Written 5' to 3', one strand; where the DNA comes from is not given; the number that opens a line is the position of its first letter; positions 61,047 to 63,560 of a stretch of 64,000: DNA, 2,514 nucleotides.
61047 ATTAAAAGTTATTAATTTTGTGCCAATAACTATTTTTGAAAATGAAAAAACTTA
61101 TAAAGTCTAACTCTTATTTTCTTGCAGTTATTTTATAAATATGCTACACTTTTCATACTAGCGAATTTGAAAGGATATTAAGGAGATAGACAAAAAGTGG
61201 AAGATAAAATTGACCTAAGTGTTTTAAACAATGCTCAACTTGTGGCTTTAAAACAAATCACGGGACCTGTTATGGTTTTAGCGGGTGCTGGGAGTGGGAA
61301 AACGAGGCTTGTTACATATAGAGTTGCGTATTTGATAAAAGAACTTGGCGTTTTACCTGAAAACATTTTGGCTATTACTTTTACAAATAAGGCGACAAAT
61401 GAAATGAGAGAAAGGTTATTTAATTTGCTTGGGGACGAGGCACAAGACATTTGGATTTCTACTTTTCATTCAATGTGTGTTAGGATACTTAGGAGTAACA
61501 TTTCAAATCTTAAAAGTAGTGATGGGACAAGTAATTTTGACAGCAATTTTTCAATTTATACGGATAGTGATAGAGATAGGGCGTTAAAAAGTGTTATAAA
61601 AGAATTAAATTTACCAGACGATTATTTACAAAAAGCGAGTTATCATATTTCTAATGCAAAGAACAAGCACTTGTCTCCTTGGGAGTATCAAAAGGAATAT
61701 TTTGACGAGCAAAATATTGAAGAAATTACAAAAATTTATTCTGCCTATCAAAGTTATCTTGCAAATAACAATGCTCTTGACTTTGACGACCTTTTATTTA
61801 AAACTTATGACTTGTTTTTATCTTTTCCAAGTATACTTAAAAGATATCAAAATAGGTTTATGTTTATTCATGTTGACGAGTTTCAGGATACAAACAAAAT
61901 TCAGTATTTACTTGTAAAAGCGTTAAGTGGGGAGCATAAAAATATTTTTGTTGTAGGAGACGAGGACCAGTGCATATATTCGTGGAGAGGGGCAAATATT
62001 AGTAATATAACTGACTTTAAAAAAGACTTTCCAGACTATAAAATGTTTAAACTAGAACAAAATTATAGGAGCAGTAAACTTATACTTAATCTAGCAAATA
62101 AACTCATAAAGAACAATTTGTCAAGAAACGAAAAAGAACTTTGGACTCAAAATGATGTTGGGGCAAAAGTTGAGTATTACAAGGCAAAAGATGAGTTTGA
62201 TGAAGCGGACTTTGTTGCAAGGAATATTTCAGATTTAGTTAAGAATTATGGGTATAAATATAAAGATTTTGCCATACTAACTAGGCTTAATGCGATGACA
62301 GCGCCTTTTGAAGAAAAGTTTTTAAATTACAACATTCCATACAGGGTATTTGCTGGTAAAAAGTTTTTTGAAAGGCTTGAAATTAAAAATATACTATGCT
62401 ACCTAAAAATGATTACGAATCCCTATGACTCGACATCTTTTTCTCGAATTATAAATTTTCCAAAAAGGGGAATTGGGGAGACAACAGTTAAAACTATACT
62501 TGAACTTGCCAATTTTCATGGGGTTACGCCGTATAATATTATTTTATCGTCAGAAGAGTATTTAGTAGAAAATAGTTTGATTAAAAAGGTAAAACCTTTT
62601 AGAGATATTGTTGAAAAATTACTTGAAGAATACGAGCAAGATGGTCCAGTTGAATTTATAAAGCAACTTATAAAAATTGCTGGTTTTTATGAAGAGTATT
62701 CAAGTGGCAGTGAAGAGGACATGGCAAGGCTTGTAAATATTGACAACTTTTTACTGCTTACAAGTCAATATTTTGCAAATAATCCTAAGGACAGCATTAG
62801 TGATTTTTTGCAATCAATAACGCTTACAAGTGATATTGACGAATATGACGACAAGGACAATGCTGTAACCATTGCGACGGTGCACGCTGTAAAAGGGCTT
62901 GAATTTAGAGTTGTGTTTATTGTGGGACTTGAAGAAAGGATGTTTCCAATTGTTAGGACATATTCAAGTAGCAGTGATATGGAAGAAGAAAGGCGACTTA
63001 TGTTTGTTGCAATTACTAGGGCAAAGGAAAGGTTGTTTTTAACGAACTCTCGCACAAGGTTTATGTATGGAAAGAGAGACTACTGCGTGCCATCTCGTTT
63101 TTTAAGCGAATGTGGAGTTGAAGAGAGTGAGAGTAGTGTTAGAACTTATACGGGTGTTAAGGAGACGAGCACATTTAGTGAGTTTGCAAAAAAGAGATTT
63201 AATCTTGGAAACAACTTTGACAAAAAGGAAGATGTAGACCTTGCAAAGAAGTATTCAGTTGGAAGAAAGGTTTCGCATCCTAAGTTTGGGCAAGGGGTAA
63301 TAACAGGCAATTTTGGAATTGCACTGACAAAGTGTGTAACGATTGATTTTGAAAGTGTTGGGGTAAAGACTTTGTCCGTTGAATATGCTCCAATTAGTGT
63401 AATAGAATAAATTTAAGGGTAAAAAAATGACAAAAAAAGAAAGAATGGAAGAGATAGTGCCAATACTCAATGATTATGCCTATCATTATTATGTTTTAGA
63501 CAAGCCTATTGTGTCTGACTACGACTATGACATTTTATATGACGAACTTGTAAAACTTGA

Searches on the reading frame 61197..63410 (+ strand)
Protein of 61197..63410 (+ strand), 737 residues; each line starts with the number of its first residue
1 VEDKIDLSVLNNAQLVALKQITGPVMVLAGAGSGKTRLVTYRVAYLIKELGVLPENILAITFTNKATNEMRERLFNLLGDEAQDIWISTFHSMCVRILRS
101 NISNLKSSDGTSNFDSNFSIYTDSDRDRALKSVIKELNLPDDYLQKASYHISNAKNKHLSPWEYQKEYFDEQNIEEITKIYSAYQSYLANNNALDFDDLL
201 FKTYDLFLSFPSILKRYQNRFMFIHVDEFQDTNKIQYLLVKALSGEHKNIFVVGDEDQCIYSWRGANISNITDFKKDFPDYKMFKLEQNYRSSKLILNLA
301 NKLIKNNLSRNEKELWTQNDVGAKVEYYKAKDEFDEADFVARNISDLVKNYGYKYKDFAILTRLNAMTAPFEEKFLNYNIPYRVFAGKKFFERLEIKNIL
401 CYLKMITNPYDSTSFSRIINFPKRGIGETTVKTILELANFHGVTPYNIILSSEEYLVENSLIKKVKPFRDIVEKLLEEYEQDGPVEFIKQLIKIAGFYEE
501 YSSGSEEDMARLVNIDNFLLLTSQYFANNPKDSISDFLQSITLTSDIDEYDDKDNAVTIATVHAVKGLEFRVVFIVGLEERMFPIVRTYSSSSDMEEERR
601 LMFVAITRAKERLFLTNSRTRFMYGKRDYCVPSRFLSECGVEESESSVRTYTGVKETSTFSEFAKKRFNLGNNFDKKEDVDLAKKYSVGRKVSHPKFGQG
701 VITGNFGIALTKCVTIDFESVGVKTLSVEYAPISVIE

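Call 86: search_protein_families(library=pfam, proteins=[window:61197-63407:+], max_evalue=0.00001)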
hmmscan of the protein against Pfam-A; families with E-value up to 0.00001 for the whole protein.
window:61197-63407:+ (737 aa): 7 families
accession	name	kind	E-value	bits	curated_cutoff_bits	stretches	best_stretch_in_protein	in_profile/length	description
PF00580.27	UvrD-helicase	-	2.1e-92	310.1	23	1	10-279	1-271/271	UvrD/REP helicase N-terminal domain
PF13361.12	UvrD_C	-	3.2e-73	247.6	25.6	1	285-618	2-348/350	UvrD-like helicase C-terminal domain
PF13245.12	AAA_19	-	8.1e-23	81.5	25.1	1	23-262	12-132/134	AAA domain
PF13538.12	UvrD_C_2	-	2.9e-10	40.3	27.4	1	557-615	2-51/52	UvrD-like helicase C-terminal domain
PF01443.25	Viral_helicase1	-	8.1e-08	32.8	21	0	545-615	165-226/228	Viral superfamily 1 RNA helicase core domain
PF21196.3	PcrA_UvrD_tudor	-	1.5e-07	31.6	23.9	1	688-734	1-47/48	PcrA/UvrD tudor domain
PF13087.12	AAA_12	-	1.7e-06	28.1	27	0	539-615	121-190/195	AAA domain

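Call 100: find_encoding_contigs(protein=window:61197-63410:+, flank=10000, max_places=1)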
Protein window:61197-63410:+ (737 aa): 2 contigs read that carry it; 1 place shown.
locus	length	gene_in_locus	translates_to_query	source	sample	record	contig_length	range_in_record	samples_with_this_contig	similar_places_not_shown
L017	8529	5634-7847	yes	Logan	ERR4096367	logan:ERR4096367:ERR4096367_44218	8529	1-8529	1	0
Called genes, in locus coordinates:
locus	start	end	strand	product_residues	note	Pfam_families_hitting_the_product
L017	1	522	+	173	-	?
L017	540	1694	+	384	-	PF00226:DnaJ, PF01556:DnaJ_C, PF15777:Anti-TRAP (faint), PF27659:CHP02642 (faint), PF00684:DnaJ_CXXCXGXG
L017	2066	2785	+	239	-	PF20260:PUA_4, PF04452:Methyltrans_RNA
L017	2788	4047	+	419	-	PF00919:UPF0004, PF04055:Radical_SAM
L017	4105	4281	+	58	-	PF01165:Ribosomal_S21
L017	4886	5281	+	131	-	-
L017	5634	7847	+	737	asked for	PF00580:UvrD-helicase, PF13245:AAA_19, PF01443:Viral_helicase1 (faint), PF13087:AAA_12 (faint), PF13361:UvrD_C, PF13538:UvrD_C_2, PF21196:PcrA_UvrD_tudor (weak)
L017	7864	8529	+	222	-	?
